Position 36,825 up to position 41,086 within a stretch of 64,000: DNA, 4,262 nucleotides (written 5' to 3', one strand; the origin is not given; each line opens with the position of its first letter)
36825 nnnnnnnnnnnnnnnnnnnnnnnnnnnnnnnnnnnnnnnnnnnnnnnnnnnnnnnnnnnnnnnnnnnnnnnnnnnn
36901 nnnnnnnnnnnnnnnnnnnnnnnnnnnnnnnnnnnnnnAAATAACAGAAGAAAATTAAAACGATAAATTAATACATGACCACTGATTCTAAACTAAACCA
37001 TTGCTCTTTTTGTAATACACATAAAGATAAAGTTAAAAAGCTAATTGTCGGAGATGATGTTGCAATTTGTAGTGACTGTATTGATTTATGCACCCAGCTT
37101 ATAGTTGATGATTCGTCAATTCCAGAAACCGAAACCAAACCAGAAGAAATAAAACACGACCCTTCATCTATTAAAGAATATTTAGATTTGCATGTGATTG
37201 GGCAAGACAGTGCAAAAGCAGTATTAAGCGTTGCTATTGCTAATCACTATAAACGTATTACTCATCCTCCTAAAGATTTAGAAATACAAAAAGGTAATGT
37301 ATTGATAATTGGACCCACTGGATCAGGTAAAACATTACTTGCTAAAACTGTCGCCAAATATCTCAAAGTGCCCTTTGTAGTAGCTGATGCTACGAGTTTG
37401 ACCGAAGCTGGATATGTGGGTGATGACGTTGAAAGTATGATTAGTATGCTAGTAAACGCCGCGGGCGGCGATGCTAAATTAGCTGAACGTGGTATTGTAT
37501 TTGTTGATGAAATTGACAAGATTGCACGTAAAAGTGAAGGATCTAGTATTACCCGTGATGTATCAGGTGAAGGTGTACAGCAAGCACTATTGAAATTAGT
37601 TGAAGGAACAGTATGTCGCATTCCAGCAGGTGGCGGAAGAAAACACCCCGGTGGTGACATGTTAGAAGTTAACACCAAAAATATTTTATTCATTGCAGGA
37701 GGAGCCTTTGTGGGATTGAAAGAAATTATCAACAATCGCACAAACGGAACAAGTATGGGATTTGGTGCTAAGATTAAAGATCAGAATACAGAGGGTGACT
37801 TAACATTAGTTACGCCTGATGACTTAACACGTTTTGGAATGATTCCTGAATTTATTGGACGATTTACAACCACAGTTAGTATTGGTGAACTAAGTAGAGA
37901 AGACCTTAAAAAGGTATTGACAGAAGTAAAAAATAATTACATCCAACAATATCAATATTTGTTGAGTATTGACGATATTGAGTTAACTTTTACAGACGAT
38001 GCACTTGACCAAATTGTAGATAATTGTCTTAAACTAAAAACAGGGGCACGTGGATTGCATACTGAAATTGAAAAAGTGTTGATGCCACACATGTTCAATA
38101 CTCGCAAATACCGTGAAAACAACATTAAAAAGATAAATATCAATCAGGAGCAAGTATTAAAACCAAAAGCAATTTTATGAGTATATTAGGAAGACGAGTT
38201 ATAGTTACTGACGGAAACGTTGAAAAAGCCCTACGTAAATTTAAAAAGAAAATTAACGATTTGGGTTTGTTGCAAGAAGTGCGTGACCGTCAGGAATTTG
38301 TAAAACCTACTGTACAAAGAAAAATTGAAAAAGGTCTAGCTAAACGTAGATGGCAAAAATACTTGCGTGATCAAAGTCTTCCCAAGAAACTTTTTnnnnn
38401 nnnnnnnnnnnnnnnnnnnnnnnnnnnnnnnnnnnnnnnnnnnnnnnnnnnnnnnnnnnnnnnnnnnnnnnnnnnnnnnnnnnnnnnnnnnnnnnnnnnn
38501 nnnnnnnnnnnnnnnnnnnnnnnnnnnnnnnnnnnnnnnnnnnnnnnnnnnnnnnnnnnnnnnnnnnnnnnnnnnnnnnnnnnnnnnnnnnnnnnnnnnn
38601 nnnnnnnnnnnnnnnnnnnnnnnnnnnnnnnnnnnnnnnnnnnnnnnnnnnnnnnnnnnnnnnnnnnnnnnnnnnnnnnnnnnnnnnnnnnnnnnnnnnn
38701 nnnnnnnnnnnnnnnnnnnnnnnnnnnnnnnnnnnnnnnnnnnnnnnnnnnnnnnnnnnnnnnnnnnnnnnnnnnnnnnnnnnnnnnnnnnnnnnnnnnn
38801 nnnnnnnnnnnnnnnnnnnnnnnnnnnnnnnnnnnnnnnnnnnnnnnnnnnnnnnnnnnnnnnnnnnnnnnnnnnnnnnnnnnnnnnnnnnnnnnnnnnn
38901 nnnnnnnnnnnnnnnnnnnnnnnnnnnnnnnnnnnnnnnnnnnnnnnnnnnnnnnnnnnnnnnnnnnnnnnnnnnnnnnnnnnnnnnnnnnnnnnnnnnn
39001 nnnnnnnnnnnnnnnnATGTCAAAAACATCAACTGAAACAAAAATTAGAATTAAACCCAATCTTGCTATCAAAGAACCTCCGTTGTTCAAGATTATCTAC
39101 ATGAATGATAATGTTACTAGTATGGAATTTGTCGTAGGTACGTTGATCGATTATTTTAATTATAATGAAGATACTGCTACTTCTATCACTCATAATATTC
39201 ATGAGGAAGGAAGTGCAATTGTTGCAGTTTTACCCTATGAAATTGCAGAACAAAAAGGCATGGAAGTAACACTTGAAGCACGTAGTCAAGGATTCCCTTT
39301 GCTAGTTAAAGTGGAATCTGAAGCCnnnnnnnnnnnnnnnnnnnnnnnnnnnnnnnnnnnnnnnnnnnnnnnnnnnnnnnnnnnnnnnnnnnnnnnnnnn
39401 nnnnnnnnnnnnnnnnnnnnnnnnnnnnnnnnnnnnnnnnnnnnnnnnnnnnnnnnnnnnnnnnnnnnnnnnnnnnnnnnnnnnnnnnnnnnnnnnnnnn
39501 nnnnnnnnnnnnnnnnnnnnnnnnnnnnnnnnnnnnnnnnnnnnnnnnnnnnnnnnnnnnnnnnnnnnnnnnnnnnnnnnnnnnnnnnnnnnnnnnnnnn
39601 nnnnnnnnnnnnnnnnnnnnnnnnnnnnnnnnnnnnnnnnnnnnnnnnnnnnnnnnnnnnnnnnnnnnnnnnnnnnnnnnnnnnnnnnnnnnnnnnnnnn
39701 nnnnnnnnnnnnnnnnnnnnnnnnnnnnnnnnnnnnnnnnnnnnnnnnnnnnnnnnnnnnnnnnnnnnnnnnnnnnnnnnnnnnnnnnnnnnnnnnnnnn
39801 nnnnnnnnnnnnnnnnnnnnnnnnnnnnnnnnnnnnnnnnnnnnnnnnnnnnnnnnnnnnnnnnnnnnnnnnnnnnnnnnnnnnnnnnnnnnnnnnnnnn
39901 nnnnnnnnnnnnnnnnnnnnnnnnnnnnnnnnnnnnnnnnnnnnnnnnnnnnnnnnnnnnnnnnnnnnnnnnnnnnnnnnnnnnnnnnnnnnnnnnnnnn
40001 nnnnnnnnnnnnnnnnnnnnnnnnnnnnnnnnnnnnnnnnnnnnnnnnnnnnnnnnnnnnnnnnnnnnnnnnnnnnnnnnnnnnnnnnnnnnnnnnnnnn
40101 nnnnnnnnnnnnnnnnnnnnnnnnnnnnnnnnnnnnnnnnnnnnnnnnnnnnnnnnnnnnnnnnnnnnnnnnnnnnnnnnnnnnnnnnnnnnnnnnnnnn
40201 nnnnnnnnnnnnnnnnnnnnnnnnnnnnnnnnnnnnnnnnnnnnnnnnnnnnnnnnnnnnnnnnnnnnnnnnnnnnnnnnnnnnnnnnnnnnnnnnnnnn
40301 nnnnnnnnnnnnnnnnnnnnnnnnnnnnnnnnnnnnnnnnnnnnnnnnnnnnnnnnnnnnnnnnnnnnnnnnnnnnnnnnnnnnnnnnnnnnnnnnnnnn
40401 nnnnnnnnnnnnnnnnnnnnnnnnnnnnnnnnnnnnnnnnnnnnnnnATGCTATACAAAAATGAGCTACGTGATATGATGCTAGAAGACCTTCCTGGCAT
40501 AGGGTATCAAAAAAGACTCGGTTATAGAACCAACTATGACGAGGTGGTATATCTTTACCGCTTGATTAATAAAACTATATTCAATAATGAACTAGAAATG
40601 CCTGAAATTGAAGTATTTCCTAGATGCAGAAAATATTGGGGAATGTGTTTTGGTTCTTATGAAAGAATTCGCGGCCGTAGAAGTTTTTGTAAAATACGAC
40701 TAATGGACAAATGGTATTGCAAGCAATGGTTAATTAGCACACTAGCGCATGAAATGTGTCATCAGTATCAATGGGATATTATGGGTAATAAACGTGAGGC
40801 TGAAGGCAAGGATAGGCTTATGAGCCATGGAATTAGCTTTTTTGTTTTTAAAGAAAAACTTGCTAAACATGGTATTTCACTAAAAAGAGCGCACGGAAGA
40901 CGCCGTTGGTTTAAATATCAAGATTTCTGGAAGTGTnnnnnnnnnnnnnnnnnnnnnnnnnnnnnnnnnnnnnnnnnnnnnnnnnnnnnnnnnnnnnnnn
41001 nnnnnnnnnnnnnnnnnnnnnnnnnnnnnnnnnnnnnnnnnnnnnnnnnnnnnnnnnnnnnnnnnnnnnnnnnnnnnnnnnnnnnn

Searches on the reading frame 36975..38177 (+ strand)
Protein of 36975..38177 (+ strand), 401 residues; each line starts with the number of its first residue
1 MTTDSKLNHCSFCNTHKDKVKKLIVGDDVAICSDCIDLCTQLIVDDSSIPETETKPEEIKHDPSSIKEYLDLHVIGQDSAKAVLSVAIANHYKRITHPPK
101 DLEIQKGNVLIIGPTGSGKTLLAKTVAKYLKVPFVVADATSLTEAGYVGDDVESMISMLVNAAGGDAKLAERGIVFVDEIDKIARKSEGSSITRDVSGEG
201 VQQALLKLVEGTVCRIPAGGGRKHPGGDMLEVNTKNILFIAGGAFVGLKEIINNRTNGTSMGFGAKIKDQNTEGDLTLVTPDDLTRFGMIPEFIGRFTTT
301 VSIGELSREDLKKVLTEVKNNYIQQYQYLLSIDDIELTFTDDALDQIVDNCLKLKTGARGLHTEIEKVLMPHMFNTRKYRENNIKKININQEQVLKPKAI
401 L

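Call 13: search_protein_families(library=pfam, proteins=[window:36975-38177:+], max_evalue=0.001)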
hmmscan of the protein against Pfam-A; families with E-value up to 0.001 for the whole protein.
window:36975-38177:+ (401 aa): 12 families
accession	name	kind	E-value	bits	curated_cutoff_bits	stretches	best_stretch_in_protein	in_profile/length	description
PF07724.20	AAA_2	-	2.5e-31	109.4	27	1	105-298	2-164/166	AAA domain (Cdc48 subfamily)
PF00004.35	AAA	-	1.9e-17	64.3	21.2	1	109-213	1-96/131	ATPase family associated with various cellular activities (AAA)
PF06689.19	zf-C4_ClpX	-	1.1e-12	48.1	27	1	9-44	2-38/39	ClpX C4-type zinc finger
PF10431.15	ClpB_D2-small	-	2.1e-09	37.7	21.9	1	306-374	1-65/81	C-terminal, D2-small domain, of ClpB protein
PF00493.29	MCM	-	4e-07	29.8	23.3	1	66-187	18-137/224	MCM P-loop domain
PF05496.18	RuvB_N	-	2e-06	28.1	27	1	74-188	9-101/159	Holliday junction DNA helicase RuvB P-loop domain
PF13401.12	AAA_22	-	4.9e-06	27.3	27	1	105-147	4-49/130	AAA domain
PF01078.27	Mg_chelatase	-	9.9e-06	25.5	20.3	0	107-130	23-46/207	Magnesium chelatase, subunit ChlI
PF07728.20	AAA_5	-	2.4e-05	24.8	22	1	108-185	1-80/139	AAA domain (dynein-related subfamily)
PF00158.32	Sigma54_activat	-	7.8e-05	22.9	20.2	1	100-184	16-106/168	Sigma-54 interaction domain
PF13479.12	AAA_24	-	0.00024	21.5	27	1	108-194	4-87/195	AAA domain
PF13191.12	AAA_16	-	0.00067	20.6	32.6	0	106-134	24-55/167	AAA ATPase domain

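Call 89: search_protein_families(library=ncbifam, proteins=[window:36975-38177:+], max_evalue=0.001)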
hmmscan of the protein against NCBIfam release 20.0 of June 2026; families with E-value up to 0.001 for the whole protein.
window:36975-38177:+ (401 aa): 29 families (the best 25 are shown)
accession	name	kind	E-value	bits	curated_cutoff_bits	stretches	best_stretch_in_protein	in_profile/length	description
NF003745.1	PRK05342.1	equivalog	5.4e-155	516.4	359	1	5-396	3-401/418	ATP-dependent Clp protease ATP-binding subunit ClpX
TIGR00382.1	clpX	equivalog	8.4e-147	489.5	370.75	1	4-396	5-407/414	ATP-dependent protease ATP-binding subunit ClpX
TIGR00390.1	hslU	equivalog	1.1e-60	205.8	362.45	3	63-163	3-104/441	ATP-dependent protease ATPase subunit HslU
TIGR02639.1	ClpA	equivalog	1.9e-13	49.5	993.15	2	43-144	429-525/734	ATP-dependent Clp protease ATP-binding subunit ClpA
TIGR03346.1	chaperone_ClpB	equivalog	3.2e-11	42.3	1232.1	2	66-130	559-619/853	ATP-dependent chaperone ClpB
TIGR01241.2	FtsH_fam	equivalog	7e-10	38.3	600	1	104-188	194-271/598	ATP-dependent zinc metalloprotease FtsH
NF008004.0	PRK10733.1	equivalog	7.3e-10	37.4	1008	1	103-187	183-260/644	ATP-dependent zinc metalloprotease FtsH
NF003069.1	PRK03992.1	subfamily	1e-09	38.1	500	1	107-208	167-258/379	proteasome-activating nucleotidase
TIGR01242.2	TIGR01242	subfamily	1.5e-09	37.3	500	1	106-209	149-242/362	proteasome-activating nucleotidase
NF041006.2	cell_div_CdvC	equivalog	1.5e-09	37.2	650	1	73-184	104-211/370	cell division protein CdvC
TIGR01243.1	CDC48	subfamily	2.1e-09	36.2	802.65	1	105-211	212-308/733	CDC48 family AAA ATPase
TIGR03345.1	VI_ClpV1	equivalog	2.4e-09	36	884.95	1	290-376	752-834/852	type VI secretion system ATPase TssH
NF000868.0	PRK00080.1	equivalog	7.2e-09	35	282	1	58-187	16-118/330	Holliday junction branch migration DNA helicase RuvB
NF047747.1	PrtsmActNtasePan2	equivalog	3.5e-08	33.1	700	1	107-209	186-279/397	proteasome-activating nucleotidase Pan2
NF047748.1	PrtsmActNtasePan1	equivalog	7e-08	31.9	750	1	108-209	184-276/405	proteasome-activating nucleotidase Pan1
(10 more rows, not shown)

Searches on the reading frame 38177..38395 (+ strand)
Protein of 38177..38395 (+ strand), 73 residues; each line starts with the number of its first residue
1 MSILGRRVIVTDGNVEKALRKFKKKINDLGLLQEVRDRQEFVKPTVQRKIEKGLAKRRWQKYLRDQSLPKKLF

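Call 15: search_protein_families(library=phrogs, proteins=[window:38177-38395:+], max_evalue=0.001)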
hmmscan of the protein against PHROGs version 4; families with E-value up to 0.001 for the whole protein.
window:38177-38395:+ (73 aa): 1 family
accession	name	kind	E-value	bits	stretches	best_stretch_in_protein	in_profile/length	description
phrog_21469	-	moron, auxiliary metabolic gene and host takeover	6.8e-11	43.2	1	8-64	5-61/71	ribosomal protein S21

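Call 39: find_related_loci(query=window:38177-38395:+, collection=viral_contigs, flank=3000)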
Query window:38177-38395:+ (73 aa) in viral_contigs; peptide patterns used: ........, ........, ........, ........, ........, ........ (x = any residue, [..] = any of these).
455 stretches matched a pattern; 420 encode a relative of the query (tblastn E <= 1e-3); the best 80 are kept; 80 distinct loci.
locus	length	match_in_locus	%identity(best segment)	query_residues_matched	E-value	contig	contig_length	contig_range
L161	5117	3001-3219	97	1-73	6e-43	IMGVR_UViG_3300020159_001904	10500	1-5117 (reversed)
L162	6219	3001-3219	96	1-73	3e-42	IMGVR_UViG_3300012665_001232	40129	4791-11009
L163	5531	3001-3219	85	1-73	2e-37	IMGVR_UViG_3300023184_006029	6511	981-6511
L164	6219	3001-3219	84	1-73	2e-37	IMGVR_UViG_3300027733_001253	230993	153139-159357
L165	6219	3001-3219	84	1-73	2e-37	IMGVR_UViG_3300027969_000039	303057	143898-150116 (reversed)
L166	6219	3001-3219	84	1-73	2e-37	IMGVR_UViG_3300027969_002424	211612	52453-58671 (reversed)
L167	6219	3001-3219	82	1-73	1e-36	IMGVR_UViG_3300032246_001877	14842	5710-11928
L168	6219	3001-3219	82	1-73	6e-37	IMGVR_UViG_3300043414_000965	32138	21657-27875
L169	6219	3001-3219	85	1-73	1e-36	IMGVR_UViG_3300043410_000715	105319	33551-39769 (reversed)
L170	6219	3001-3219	82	1-73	6e-37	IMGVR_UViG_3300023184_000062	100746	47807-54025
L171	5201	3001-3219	82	1-73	6e-37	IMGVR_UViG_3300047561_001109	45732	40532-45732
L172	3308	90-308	82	1-73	6e-37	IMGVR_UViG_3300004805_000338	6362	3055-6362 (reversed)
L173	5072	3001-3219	82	1-73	6e-37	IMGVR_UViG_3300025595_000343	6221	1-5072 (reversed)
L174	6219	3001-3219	84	1-73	5e-37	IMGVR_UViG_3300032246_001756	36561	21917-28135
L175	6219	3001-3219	85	1-73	1e-36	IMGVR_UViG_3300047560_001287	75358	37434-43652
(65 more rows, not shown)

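Call 89: search_protein_families(library=ncbifam, proteins=[window:38177-38395:+], max_evalue=0.001)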
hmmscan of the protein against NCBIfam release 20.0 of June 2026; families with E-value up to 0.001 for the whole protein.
window:38177-38395:+ (73 aa): 1 family
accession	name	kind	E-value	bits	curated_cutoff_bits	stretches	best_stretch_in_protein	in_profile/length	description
TIGR00030.1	S21p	equivalog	4.5e-13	48.8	28.95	1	7-62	2-58/58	30S ribosomal protein S21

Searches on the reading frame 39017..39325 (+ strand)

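Call 93: search_protein_families(library=pfam, proteins=[window:39017-39325:+], max_evalue=0.0001)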
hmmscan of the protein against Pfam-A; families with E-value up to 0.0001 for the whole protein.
window:39017-39325:+ (103 aa): 1 family
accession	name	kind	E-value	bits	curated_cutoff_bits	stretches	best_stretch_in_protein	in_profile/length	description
PF02617.22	ClpS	-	8.1e-24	83.7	23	1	19-97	1-79/80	ATP-dependent Clp protease adaptor protein ClpS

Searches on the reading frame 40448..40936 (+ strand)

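Call 93: search_protein_families(library=pfam, proteins=[window:40448-40936:+], max_evalue=0.0001)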
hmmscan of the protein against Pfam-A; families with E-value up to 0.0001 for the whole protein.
window:40448-40936:+ (163 aa): 1 family
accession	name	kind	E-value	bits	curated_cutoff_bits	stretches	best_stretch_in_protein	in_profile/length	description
PF10263.15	SprT-like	-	2.7e-07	30.8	25.6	1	36-116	4-81/108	SprT-like family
